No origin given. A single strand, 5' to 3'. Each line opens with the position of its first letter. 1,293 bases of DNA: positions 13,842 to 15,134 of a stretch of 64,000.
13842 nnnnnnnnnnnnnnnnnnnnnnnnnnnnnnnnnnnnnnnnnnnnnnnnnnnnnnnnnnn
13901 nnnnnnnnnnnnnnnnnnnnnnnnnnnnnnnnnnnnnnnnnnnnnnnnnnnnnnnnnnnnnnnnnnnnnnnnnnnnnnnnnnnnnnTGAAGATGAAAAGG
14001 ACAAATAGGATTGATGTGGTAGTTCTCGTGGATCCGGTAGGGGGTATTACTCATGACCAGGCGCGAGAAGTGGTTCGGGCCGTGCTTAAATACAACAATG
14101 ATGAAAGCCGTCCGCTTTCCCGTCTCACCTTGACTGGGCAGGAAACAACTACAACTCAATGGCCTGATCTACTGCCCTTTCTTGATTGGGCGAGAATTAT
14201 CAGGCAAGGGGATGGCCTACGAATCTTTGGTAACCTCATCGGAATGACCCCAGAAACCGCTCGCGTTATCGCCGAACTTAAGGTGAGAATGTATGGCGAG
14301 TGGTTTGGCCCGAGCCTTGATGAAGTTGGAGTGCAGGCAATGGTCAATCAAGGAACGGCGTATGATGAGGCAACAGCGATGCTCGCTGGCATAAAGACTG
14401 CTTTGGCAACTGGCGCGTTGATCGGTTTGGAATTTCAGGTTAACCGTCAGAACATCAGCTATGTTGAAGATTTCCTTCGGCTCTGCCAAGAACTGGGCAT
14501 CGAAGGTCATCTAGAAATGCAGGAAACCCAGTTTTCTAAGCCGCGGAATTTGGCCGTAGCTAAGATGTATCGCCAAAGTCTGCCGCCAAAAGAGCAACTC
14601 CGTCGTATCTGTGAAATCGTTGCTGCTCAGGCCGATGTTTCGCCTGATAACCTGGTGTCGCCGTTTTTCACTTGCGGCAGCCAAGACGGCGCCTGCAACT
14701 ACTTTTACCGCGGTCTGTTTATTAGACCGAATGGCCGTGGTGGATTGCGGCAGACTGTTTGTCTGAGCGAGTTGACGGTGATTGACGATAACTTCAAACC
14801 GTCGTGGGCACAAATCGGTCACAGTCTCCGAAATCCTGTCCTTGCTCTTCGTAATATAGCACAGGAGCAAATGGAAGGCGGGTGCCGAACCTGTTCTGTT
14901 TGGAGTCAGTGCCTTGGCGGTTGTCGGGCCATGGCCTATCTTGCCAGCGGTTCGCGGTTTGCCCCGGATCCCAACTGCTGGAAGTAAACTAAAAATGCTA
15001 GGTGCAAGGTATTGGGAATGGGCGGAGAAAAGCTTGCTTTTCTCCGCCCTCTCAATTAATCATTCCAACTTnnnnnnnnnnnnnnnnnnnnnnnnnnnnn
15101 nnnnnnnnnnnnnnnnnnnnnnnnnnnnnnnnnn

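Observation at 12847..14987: GC-rich two-gene cassette: radical SAM/SPASM enzyme plus a SPASM-only, cluster-motif-less paralogue, with no visible substrate peptide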

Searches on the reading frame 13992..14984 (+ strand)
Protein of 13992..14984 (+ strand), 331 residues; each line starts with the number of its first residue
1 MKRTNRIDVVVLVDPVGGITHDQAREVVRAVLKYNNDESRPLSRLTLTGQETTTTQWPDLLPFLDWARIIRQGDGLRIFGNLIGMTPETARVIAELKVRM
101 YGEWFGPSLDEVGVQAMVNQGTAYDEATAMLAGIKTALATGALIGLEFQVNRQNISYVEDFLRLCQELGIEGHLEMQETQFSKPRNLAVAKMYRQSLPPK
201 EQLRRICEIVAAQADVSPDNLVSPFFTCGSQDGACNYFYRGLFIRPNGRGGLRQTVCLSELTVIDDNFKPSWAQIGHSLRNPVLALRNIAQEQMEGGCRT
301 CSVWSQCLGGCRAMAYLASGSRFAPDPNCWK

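Call 3: search_protein_families(library=ncbifam, proteins=[window:13992-14984:+], max_evalue=0.01)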
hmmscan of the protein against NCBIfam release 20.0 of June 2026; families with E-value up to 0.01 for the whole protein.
window:13992-14984:+ (331 aa): 14 families
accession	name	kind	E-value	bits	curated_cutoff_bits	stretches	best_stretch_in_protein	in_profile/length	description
TIGR04347.1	pseudo_SAM_Halo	equivalog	1e-08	34.9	525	1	273-330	327-384/390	TIGR04347 family pseudo-SAM/SPASM protein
TIGR04054.1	rSAM_NirJ1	equivalog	3.2e-08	32.6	650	1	78-170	117-202/387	putative heme d1 biosynthesis radical SAM protein NirJ1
TIGR02109.1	PQQ_syn_pqqE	equivalog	6e-08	32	381.35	1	129-330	133-331/358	pyrroloquinoline quinone biosynthesis protein PqqE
TIGR04251.1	SCM_rSAM_ScmF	equivalog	4.2e-07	29.7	400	0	282-329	291-339/353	SynChlorMet cassette radical SAM/SPASM protein ScmF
TIGR03962.1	mycofact_rSAM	equivalog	5.1e-07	29.2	265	1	286-330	288-332/339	mycofactocin radical SAM maturase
TIGR04304.1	GeoRSP_SPASM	equivalog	7.2e-07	28.6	300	1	135-330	106-293/293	GeoRSP system SPASM domain protein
TIGR04303.1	GeoRSP_rSAM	equivalog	8.6e-07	28.8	400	1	286-330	281-325/325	GeoRSP system radical SAM/SPASM protein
TIGR04051.1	rSAM_NirJ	equivalog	1.5e-06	27.4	515.45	1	272-330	289-347/354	heme d1 biosynthesis radical SAM protein NirJ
TIGR04546.1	rSAM_ahbC_deAc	equivalog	3e-06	26.3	650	0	274-330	328-384/390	12,18-didecarboxysiroheme deacetylase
TIGR04545.1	rSAM_ahbD_hemeb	equivalog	3.1e-06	26.9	500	1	290-329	297-335/339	heme b synthase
TIGR04085.1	rSAM_more_4Fe4S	domain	3.1e-05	24.3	27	1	289-329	50-93/93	SPASM domain-containing protein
TIGR04055.1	rSAM_NirJ2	equivalog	0.00011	21.9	500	1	108-329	104-322/326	putative heme d1 biosynthesis radical SAM protein NirJ2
TIGR04053.2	TIGR04053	equivalog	0.00051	19.4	395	1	286-329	319-362/366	TIGR04053 family radical SAM/SPASM domain-containing protein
NF050035.1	rSAM_WgK_link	exception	0.00084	18.4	650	1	285-330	318-362/367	radical SAM/SPASM peptide maturase WgkB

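Call 4: search_protein_families(library=pfam, proteins=[window:13992-14984:+], max_evalue=0.01)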
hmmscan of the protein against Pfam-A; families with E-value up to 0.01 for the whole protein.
window:13992-14984:+ (331 aa): 0 families

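Call 12: find_homologous_proteins(query=window:13992-14984:+)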
Query window:13992-14984:+ (331 aa): 17 proteins with E <= 0.001 among 2393 candidates.
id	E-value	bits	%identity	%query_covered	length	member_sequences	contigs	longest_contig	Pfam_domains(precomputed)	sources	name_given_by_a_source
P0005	5.4e-225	764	100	100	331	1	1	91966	-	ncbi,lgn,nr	ncbi:MAG: hypothetical protein Q8N16_03195 [bacterium]|nr:hypothetical protein [bacterium]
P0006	1.8e-121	424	59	100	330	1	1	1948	-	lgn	-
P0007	7.6e-101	356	52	99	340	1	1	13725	-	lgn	-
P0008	7.1e-94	333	49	99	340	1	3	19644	-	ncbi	-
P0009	2.5e-85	305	45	100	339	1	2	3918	-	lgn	-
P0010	1.9e-84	302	46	100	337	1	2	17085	-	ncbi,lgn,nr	ncbi:MAG: hypothetical protein HYV53_02340 [Parcubacteria group bacterium]|nr:hypothetical protein [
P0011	1.3e-83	299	44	100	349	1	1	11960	-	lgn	-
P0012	2.8e-83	298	44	100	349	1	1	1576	-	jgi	-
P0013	5.3e-83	297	47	100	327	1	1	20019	-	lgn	-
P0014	1.2e-81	293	45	100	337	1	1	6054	-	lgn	-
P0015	2.5e-81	292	45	100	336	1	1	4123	-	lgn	-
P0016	3.1e-81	292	45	100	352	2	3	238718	-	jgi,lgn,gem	-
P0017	3.7e-81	291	45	100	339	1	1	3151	-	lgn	-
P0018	1.2e-80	290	45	97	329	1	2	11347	-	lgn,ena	-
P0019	1.2e-77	280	46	100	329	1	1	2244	-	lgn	-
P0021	6.2e-71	258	41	98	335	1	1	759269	-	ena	-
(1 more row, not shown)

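Call 14: find_encoding_contigs(protein=P0021, flank=8000, max_places=2)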
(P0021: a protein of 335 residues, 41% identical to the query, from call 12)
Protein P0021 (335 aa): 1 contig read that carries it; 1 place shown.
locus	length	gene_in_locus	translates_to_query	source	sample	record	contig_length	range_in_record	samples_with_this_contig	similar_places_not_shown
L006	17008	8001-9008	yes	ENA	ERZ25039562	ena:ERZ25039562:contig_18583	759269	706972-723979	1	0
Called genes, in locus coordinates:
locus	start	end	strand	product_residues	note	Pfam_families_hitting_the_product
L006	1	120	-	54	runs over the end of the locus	-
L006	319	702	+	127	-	PF00543:P-II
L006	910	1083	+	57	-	-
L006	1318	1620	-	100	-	PF12844:HTH_19 (weak)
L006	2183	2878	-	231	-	PF16697:Yop-YscD_cpl, PF00498:FHA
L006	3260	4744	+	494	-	PF05697:Trigger_N, PF05698:Trigger_C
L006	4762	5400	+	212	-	PF00574:CLP_protease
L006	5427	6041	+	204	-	PF00574:CLP_protease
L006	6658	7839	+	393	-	-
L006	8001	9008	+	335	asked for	-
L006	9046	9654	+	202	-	-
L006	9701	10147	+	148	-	PF13522:GATase_6, PF13537:GATase_7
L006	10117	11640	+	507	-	PF00733:Asn_synthase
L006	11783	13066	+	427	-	PF07690:MFS_1, PF03137:OATP (weak)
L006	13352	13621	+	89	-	PF00285:Citrate_synt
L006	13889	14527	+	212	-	PF00285:Citrate_synt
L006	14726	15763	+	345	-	PF23525:Methyltransf_36 (faint), PF13847:Methyltransf_31 (faint)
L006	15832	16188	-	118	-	PF00293:NUDIX, PF14815:NUDIX_4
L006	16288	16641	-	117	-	PF13561:adh_short_C2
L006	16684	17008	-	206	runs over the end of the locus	PF13561:adh_short_C2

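Call 15: find_encoding_contigs(protein=P0010, flank=8000, max_places=2)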
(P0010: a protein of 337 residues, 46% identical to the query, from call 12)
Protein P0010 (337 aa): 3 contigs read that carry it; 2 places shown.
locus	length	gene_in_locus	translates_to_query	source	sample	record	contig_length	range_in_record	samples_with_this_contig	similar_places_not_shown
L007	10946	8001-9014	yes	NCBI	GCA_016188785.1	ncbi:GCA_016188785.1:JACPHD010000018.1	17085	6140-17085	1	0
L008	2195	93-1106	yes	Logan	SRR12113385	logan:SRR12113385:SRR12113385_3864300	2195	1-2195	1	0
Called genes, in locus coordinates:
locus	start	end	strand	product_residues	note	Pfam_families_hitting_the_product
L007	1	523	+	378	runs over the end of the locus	PF09587:PGA_cap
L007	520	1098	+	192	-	PF18884:TSP3_bac (faint), PF03734:YkuD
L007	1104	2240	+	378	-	PF03222:Trp_Tyr_perm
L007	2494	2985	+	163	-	PF00149:Metallophos, PF12850:Metallophos_2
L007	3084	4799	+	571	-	PF00587:tRNA-synt_2b, PF04073:tRNA_edit, PF03129:HGTP_anticodon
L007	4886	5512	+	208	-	-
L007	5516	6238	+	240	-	PF08843:AbiEii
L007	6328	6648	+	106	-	PF01371:Trp_repressor, PF13384:HTH_23 (weak), PF13936:HTH_38 (weak)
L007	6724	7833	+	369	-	PF04055:Radical_SAM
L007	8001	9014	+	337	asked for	-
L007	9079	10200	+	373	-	PF01053:Cys_Met_Meta_PP (weak), PF00155:Aminotran_1_2, PF00266:Aminotran_5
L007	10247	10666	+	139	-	-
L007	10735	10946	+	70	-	PF02912:Phe_tRNA-synt_N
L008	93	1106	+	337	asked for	-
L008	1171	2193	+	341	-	?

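Call 16: find_encoding_contigs(protein=P0013, flank=8000, max_places=2)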
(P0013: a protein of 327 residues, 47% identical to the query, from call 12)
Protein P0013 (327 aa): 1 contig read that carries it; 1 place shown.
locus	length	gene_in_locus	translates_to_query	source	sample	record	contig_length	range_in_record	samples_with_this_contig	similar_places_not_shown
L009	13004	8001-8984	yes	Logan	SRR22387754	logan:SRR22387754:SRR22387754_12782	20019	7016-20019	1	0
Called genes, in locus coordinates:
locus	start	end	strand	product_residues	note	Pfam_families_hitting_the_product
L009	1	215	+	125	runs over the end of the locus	-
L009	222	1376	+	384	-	PF01555:N6_N4_Mtase, PF01170:UPF0020, PF11599:AviRa (faint), PF13847:Methyltransf_31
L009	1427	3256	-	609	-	PF16158:N_BRCA1_IG (faint), PF08486:SpoIID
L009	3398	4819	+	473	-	PF01943:Polysacc_synt, PF13440:Polysacc_synt_3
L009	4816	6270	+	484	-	PF04932:Wzy_C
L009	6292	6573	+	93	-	PF01371:Trp_repressor, PF13384:HTH_23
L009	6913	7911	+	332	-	PF04055:Radical_SAM (weak)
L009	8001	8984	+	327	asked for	-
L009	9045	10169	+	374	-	PF00155:Aminotran_1_2, PF00266:Aminotran_5 (weak)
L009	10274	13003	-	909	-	?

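Call 17: find_encoding_contigs(protein=P0008, flank=8000, max_places=2)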
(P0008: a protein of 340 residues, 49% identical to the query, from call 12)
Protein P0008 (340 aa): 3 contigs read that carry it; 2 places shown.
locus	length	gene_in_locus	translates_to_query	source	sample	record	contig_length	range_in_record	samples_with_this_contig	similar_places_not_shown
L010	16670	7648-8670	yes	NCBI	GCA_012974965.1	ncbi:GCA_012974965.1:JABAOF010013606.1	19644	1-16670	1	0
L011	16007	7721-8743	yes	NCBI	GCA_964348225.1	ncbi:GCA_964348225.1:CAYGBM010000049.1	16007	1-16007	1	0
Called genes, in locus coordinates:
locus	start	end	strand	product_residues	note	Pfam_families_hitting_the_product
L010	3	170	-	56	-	?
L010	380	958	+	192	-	PF13274:SocA_Panacea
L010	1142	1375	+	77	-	-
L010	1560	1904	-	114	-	-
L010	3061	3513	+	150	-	-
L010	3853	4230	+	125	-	PF00534:Glycos_transf_1, PF13692:Glyco_trans_1_4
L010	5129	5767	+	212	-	-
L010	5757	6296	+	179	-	PF00989:PAS, PF08448:PAS_4, PF13426:PAS_9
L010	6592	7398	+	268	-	-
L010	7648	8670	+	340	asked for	-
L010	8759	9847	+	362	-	-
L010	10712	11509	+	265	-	-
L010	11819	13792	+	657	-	-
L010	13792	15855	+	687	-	PF13620:CarboxypepD_reg (weak), PF00041:fn3 (faint), PF01471:PG_binding_1 (weak)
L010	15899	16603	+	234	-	-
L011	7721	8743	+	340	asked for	-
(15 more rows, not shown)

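Call 22: search_solved_structures(query=A2, max_evalue=1)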
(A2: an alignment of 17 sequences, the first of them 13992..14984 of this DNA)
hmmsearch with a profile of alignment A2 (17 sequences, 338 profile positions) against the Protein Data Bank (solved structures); distinct sequences matched with E-value up to 1: 4.
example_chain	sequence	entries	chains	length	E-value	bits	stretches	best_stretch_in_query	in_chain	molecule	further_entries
6c8v_A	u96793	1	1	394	0.0024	20.5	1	149-334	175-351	Coenzyme PQQ synthesis protein E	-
4k37_A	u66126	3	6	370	0.12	14.8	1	281-317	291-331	Anaerobic sulfatase-maturating enzyme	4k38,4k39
4k36_A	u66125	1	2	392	0.13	14.7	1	281-317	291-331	Anaerobic sulfatase-maturating enzyme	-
3teq_A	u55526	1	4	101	0.44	13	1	84-149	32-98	Stromal interaction molecule 1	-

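Call 33: predict_structure(alignment_id=A2)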
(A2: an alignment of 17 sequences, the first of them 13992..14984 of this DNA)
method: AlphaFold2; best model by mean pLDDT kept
length: 331 residues; sequences in the alignment: 17
mean_pLDDT: 83.3   pTM: 0.84
mean pLDDT of the five models: 83.3, 82.7, 80.8, 77.1, 76.8
residues with pLDDT >= 90: 132; 70-90: 150; 50-70: 38; < 50: 11
segments of 3 or more residues with pLDDT < 50: 226-234
pLDDT, mean of each block of 10 residues (from residue 1): 74 75 92 88 83 61 89 88 91 93 95 96 94 97 93 93 95 82 77 85 88 84 53 53 89 86 90 91 74 85 69 71 75 71
secondary structure, 60 per line:
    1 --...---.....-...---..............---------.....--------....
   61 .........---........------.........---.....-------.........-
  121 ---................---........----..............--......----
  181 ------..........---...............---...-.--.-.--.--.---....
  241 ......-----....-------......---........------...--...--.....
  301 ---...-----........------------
elements in order: E9-13 H21-34 E44-48 H57-69 E76-80 H87-95 E99-103 H111-119 H124-139 E143-150 H155-168 E171-176 H187-196 H200-214 H237-240 E241-246 E252-255 E263-268 H272-279 H296-300 H312-319

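Call 36: search_protein_representatives(alignment_id=A2)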
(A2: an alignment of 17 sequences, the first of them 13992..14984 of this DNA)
Query: 17 sequences, 338 profile positions. Proteins with E-value up to 0.001 (for the whole library): 842; up to 1e-10: 19; up to 1e-30: 6. The best 150 are listed.
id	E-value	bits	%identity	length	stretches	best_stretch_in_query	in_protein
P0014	3.7e-154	529.5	-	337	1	1-337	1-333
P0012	3.9e-147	506.4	-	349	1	2-337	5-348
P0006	6.6e-141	485.9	-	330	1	1-336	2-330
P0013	2.4e-130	451.2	-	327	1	1-336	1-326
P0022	1.3e-100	353.4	-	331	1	5-336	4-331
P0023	4.9e-46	174.0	-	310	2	128-304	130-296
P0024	1.6e-22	96.7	-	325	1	56-336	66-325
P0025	1.2e-19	87.3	-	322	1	60-336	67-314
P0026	3.3e-15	72.7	-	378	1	55-335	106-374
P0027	1.1e-14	70.9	-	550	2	54-175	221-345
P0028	1.7e-14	70.3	-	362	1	19-319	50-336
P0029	6.7e-13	65.1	-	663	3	290-337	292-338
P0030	1.2e-12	64.3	-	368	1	77-321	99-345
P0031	2.1e-12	63.4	-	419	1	58-335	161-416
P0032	4.6e-12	62.3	-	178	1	150-336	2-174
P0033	7.7e-12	61.6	-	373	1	120-330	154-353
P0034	9.1e-12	61.4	-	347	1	12-320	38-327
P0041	2.7e-10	56.5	-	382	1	62-319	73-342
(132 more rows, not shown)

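Call 38: fold_search(model_id=the predicted structure, library=pdb)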
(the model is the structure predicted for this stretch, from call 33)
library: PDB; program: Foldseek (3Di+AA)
matches with E <= 10: 1669; with E <= 0.001: 17
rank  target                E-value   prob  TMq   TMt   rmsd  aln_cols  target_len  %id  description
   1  9gm3_C                7.7e-06  1.00  0.54  0.49   7.5       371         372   13  Crystal structure of the complex formed between the radical SAM protein ChlB and the leader region of its precursor su (released 2025-06-25)
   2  9gm3_A                9.1e-06  1.00  0.53  0.48   7.6       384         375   13  Crystal structure of the complex formed between the radical SAM protein ChlB and the leader region of its precursor su (released 2025-06-25)
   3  9gmc_A                1.4e-05  1.00  0.52  0.47   7.4       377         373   12  Crystal structure of the complex formed between the radical SAM protein ChlB and the R3A mutant of ChlA (released 2025-06-25)
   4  9gmc_C                2.4e-05  1.00  0.53  0.48   7.5       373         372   12  Crystal structure of the complex formed between the radical SAM protein ChlB and the R3A mutant of ChlA (released 2025-06-25)
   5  7vob                  4.1e-05  1.00  0.50  0.51   5.3       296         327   14  The crystal structure of a Radical SAM Enzyme BlsE involved in the Biosynthesis of Blasticidin S (released 2022-05-04)
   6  8vpo                  6.8e-05  1.00  0.65  0.50   5.3       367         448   13  X-Ray Crystal Structure of TigE from Paramaledivibacter caminithermalis (released 2024-02-07)
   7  5why_B                1.0e-04  1.00  0.58  0.48   6.6       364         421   11  Structural Insights into Thioether Bond Formation in the Biosynthesis of Sactipeptides (released 2017-07-26)
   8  5wgg_A                1.7e-04  1.00  0.55  0.43   7.4       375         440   14  Structural Insights into Thioether Bond Formation in the Biosynthesis of Sactipeptides (released 2017-07-26)
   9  4k39_A                1.7e-04  1.00  0.54  0.50   7.9       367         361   11  Native anSMEcpe with bound AdoMet and Cp18Cys peptide (released 2013-05-08)
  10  4k38_A                2.4e-04  1.00  0.57  0.52   7.5       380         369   11  Native anSMEcpe with bound AdoMet and Kp18Cys peptide (released 2013-05-08)
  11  4k37_A                3.6e-04  1.00  0.57  0.53   6.7       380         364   11  Native anSMEcpe with bound AdoMet (released 2013-05-08)
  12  6efn                  3.8e-04  1.00  0.53  0.47   7.5       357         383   13  Structure of a RiPP maturase, SkfB (released 2018-10-24)
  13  4k37_B                3.8e-04  1.00  0.56  0.51   7.1       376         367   12  Native anSMEcpe with bound AdoMet (released 2013-05-08)
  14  4k39_B                4.5e-04  1.00  0.56  0.52   7.3       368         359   10  Native anSMEcpe with bound AdoMet and Cp18Cys peptide (released 2013-05-08)
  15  4k36_B                5.6e-04  1.00  0.50  0.47   7.5       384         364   11  His6 tagged anSMEcpe with bound AdoMet (released 2013-05-08)
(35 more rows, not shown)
